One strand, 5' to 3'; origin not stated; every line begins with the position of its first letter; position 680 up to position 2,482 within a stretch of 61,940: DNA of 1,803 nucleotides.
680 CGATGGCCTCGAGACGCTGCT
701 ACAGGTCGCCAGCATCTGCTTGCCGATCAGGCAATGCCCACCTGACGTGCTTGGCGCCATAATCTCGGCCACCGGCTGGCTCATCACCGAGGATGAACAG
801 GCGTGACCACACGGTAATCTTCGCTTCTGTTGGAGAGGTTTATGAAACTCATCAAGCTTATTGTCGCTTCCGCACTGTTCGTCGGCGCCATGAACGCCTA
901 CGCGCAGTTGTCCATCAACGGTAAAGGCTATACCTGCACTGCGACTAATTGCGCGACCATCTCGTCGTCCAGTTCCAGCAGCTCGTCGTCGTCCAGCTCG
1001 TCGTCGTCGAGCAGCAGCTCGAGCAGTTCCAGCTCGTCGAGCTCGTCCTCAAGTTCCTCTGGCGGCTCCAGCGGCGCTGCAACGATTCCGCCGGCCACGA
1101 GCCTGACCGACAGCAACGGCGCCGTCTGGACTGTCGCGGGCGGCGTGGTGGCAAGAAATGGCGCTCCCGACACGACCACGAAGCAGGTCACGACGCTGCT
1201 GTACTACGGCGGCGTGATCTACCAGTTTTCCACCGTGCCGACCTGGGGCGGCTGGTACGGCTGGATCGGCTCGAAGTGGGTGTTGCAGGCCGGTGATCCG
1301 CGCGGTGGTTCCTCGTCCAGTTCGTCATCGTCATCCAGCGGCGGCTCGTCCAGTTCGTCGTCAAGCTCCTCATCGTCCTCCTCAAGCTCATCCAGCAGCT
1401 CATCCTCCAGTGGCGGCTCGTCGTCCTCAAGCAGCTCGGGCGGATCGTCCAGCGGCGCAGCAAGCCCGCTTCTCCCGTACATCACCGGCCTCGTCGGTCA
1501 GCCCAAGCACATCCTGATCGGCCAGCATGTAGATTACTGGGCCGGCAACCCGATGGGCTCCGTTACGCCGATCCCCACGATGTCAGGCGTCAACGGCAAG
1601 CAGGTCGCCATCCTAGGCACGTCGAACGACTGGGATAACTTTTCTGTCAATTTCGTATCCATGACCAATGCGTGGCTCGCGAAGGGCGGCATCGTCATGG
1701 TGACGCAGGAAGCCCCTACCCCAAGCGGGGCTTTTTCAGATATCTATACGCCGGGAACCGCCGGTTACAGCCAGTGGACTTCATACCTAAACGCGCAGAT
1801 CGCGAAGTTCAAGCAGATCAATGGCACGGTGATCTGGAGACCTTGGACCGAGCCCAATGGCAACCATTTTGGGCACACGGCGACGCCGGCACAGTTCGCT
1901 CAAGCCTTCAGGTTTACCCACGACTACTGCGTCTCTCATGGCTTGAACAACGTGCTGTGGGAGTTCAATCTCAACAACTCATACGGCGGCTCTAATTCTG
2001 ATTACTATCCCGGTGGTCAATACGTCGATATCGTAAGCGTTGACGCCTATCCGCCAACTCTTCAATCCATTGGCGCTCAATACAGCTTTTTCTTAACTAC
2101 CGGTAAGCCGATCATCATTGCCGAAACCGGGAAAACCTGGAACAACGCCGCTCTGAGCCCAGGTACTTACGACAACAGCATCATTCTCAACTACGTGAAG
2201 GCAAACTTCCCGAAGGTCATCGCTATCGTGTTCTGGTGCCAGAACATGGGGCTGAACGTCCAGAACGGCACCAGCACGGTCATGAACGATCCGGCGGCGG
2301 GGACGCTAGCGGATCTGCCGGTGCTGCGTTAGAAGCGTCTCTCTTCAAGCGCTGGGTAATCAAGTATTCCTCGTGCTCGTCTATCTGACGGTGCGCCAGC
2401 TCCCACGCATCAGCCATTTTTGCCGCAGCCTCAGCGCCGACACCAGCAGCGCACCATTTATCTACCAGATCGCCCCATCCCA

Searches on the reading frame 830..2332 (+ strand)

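Call 84: search_protein_families(library=pfam, proteins=[window:830-2332:+], max_evalue=0.01)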
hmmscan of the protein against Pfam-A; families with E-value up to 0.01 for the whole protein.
window:830-2332:+ (500 aa): 1 family
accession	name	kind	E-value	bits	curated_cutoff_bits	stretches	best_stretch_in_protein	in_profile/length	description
PF02156.21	Glyco_hydro_26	-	4.3e-16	59.6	20.2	1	323-488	142-304/311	Glycosyl hydrolase family 26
